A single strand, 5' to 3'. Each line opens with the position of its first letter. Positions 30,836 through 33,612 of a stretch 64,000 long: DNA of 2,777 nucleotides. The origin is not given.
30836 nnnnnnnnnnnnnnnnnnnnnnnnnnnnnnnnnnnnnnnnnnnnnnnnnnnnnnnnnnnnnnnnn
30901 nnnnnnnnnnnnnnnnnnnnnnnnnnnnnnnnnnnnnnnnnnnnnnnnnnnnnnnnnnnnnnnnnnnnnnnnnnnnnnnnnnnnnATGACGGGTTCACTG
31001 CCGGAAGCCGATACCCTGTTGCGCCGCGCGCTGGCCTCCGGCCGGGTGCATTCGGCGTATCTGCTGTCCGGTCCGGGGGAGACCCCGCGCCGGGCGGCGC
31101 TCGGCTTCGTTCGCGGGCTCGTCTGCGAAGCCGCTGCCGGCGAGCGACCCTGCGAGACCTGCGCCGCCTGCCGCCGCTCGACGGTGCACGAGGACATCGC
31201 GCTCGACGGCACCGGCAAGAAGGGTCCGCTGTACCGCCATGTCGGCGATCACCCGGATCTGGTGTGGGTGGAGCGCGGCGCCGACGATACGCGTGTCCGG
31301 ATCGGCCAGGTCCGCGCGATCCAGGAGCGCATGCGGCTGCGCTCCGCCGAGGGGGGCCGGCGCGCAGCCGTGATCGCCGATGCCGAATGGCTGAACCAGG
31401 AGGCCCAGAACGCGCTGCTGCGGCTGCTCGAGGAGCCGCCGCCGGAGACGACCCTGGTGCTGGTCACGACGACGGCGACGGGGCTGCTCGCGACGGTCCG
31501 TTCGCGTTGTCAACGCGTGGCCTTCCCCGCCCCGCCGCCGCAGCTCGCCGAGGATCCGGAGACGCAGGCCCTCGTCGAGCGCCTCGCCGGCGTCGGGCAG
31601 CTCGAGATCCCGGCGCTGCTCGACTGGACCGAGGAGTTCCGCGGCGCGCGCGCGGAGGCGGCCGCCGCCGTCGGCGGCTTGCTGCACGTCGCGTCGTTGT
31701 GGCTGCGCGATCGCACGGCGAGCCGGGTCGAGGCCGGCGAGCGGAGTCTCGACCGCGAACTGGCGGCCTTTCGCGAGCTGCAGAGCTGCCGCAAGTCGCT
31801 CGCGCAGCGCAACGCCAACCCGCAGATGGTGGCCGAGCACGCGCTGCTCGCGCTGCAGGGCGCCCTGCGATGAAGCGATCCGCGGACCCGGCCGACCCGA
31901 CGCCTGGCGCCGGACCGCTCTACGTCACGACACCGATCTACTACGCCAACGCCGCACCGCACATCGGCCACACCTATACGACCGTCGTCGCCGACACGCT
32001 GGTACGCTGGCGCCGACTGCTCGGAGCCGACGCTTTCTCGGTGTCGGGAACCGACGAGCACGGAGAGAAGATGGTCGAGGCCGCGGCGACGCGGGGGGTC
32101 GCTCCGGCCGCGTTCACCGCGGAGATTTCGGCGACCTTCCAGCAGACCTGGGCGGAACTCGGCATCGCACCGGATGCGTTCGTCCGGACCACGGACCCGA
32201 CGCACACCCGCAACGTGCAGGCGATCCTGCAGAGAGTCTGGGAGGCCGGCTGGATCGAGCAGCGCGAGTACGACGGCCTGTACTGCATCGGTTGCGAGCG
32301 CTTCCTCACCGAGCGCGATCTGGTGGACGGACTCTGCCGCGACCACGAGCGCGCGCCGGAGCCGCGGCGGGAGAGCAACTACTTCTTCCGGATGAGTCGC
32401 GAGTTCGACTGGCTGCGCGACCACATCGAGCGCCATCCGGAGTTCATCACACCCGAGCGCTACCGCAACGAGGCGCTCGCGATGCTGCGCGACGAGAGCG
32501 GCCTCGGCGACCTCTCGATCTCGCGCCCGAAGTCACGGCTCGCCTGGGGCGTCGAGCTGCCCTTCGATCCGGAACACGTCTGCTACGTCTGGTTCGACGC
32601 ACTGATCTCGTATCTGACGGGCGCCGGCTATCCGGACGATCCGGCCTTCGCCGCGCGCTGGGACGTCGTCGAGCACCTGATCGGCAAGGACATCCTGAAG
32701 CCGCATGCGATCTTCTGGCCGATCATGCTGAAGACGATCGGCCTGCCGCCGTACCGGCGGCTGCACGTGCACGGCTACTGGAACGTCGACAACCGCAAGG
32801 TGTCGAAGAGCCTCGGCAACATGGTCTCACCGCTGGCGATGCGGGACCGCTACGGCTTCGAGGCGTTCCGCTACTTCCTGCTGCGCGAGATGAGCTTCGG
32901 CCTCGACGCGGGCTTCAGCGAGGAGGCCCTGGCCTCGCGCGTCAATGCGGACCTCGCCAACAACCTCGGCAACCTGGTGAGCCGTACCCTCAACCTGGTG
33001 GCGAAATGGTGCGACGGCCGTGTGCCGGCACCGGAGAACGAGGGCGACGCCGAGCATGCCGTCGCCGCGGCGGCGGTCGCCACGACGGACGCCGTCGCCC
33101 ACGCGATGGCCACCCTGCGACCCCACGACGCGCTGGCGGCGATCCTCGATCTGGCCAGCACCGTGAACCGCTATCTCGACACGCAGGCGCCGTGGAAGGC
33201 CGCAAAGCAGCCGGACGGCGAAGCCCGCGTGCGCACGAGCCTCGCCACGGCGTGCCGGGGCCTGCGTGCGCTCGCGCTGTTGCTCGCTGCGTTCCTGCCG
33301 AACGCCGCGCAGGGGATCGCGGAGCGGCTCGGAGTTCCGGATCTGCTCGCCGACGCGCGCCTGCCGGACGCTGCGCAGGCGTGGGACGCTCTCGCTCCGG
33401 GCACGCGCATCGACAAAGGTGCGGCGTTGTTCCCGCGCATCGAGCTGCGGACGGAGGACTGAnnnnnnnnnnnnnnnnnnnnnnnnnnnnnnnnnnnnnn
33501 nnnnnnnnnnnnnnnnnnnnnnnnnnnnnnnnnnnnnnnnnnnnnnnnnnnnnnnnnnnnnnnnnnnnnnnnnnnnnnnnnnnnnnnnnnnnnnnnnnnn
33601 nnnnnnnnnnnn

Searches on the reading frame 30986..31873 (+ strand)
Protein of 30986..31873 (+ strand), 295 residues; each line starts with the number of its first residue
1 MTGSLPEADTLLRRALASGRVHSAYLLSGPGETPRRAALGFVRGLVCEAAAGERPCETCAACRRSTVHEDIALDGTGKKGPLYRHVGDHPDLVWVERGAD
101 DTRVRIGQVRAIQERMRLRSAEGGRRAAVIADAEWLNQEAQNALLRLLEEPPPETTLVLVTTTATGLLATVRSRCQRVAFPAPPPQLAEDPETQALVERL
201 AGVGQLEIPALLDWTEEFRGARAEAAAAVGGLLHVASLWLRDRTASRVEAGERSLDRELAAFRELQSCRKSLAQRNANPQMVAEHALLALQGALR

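Call 8: search_protein_families(library=pfam, proteins=[window:30986-31873:+], max_evalue=0.01)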
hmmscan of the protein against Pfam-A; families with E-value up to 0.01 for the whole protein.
window:30986-31873:+ (295 aa): 1 family
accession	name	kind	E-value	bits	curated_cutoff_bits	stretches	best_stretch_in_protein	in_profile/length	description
PF13177.12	DNA_pol3_delta2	-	1e-35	123.6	27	2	87-182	66-159/161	DNA polymerase III, delta subunit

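Call 14: find_encoding_contigs(protein=window:30986-31873:+, flank=3000, max_places=10)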
Protein window:30986-31873:+ (295 aa): 24 contigs read that carry it; 4 places shown.
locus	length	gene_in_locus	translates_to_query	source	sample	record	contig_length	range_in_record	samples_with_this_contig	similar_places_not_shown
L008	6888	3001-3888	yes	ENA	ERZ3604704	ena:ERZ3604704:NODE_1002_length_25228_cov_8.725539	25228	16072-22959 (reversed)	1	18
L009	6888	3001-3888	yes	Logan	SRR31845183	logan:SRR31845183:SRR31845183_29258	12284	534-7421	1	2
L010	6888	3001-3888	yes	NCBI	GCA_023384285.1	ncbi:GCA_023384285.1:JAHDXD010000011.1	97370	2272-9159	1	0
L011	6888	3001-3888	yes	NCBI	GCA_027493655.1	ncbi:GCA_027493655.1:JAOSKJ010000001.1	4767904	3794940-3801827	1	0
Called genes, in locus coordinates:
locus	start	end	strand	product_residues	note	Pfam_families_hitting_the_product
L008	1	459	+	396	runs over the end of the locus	PF00155:Aminotran_1_2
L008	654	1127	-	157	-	-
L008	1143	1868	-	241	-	-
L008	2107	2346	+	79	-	-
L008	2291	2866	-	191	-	-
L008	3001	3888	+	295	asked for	PF13177:DNA_pol3_delta2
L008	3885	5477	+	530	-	PF00133:tRNA-synt_1, PF01406:tRNA-synt_1e (faint), PF09334:tRNA-synt_1g, PF00133:tRNA-synt_1, PF19303:Anticodon_3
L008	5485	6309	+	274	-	PF01026:TatD_DNase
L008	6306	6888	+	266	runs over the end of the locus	PF00459:Inositol_P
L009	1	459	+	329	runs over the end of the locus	?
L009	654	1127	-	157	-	-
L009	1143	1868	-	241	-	-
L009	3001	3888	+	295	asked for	PF13177:DNA_pol3_delta2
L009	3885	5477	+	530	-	PF00133:tRNA-synt_1, PF01406:tRNA-synt_1e (faint), PF09334:tRNA-synt_1g, PF00133:tRNA-synt_1, PF19303:Anticodon_3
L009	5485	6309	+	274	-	PF01026:TatD_DNase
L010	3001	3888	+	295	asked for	PF13177:DNA_pol3_delta2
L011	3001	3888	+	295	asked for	PF13177:DNA_pol3_delta2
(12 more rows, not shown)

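Call 25: find_related_loci(query=window:30986-31873:+, collection=genome_contigs, flank=3500)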
Query window:30986-31873:+ (295 aa) in genome_contigs; peptide patterns used: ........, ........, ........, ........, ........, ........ (x = any residue, [..] = any of these).
296 stretches matched a pattern; 65 encode a relative of the query (tblastn E <= 1e-3); 65 distinct loci.
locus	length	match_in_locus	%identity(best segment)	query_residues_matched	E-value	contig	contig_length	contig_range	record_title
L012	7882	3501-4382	89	1-294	1e-161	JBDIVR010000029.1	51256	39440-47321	MAG: Myxococcota bacterium isolate Bin_18 NODE_341_length_51256_cov_8.693911, whole genome shotgun sequence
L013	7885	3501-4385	68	1-295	3e-125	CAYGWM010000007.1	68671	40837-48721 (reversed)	MAG TPA_asm: uncultured Spirochaetales bacterium isolate ERP119294_co1_322 genome assembly, contig: NODE_384_length_6867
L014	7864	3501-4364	75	6-292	1e-123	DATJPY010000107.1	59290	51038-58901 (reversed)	MAG TPA_asm: Myxococcota bacterium isolate SMAG_U14925 k141_2833314, whole genome shotgun sequence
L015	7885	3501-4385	67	1-291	6e-122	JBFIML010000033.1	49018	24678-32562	MAG: Myxococcota bacterium isolate Mix_sand12.2021.10.G.3 k141_2798795_length_49018_cov_41.0558, whole genome shotgun se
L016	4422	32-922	65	1-295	3e-119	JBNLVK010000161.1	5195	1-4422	MAG: Myxococcota bacterium isolate JB082 k141_221568, whole genome shotgun sequence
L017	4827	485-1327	67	10-291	3e-117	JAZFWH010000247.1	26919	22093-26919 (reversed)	MAG: Myxococcota bacterium isolate BS3bin.41 BS3bin.41_247, whole genome shotgun sequence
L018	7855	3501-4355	67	12-293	1e-114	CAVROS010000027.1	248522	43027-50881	MAG: uncultured delta proteobacterium isolate MFD03804.bin.2.110 genome assembly, contig: contig_4756, whole genome shot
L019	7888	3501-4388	64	1-293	5e-113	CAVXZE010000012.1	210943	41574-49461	MAG: uncultured delta proteobacterium isolate MFD09779.bin.1.97 genome assembly, contig: contig_20971, whole genome shot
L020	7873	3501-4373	72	1-295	4e-125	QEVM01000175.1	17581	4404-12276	MAG: Proteobacteria bacterium isolate PRO3 J3_scaffold_5189, whole genome shotgun sequence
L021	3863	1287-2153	64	9-295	2e-113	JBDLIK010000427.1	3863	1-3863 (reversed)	MAG: Myxococcota bacterium isolate MAG027 MAG027_454, whole genome shotgun sequence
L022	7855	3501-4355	65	12-295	6e-112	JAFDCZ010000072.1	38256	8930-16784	MAG: Deltaproteobacteria bacterium isolate Meg19_02_Bin_150 Meg19_02_Bin_150_scaffold_1852, whole genome shotgun sequenc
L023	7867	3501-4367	64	4-293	4e-112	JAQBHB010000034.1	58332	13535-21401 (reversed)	MAG: Deltaproteobacteria bacterium isolate MAG_452_bin-13 452_bin-13_ctg-034, whole genome shotgun sequence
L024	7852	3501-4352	68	12-294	1e-111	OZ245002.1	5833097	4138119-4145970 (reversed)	MAG: Myxococcota bacterium isolate 641f811d-2bae-4d89-87bb-445edc559d6d genome assembly, chromosome: 1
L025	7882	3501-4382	62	2-291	9e-111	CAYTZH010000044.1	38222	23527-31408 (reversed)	MAG TPA_asm: uncultured Spirochaetales bacterium isolate SRP128890_co1_152 genome assembly, contig: NODE_1850_length_382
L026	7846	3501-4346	64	11-294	6e-111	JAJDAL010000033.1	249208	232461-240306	MAG: Deltaproteobacteria bacterium isolate OFTM280 OFTM280_32, whole genome shotgun sequence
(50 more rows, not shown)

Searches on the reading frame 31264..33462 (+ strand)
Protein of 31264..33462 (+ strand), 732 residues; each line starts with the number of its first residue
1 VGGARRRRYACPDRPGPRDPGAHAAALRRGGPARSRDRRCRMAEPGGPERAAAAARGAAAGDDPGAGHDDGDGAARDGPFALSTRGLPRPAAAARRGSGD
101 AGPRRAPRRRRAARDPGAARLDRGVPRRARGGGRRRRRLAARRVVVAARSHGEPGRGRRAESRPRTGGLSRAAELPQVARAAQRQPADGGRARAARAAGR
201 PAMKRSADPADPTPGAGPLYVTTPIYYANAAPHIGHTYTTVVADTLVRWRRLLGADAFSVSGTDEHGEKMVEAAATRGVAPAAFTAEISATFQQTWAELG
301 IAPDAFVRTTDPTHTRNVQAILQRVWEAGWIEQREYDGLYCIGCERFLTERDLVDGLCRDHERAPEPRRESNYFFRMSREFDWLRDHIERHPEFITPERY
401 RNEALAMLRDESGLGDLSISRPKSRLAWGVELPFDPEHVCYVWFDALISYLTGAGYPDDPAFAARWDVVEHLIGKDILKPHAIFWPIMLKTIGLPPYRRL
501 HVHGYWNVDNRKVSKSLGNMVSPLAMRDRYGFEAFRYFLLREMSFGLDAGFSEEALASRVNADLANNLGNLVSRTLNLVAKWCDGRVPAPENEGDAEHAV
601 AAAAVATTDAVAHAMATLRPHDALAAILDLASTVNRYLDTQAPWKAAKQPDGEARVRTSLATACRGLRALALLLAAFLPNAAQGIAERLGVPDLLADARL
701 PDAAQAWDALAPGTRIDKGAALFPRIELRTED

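Call 8: search_protein_families(library=pfam, proteins=[window:31264-33462:+], max_evalue=0.01)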
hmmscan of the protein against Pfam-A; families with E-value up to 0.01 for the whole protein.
window:31264-33462:+ (732 aa): 4 families
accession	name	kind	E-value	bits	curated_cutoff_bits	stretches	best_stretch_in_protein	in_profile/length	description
PF09334.17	tRNA-synt_1g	-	9.3e-91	304.9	20.1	2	352-576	163-391/391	tRNA synthetases class I (M)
PF00133.28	tRNA-synt_1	-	9.7e-20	71.1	22.7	2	223-434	29-245/414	tRNA synthetases class I (I, L, M and V)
PF01406.26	tRNA-synt_1e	-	7e-11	42.5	27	2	495-557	235-297/301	tRNA synthetases class I (C) catalytic domain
PF19303.5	Anticodon_3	-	1.1e-09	38.7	23.5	1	587-727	1-136/152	Anticodon binding domain of methionyl tRNA ligase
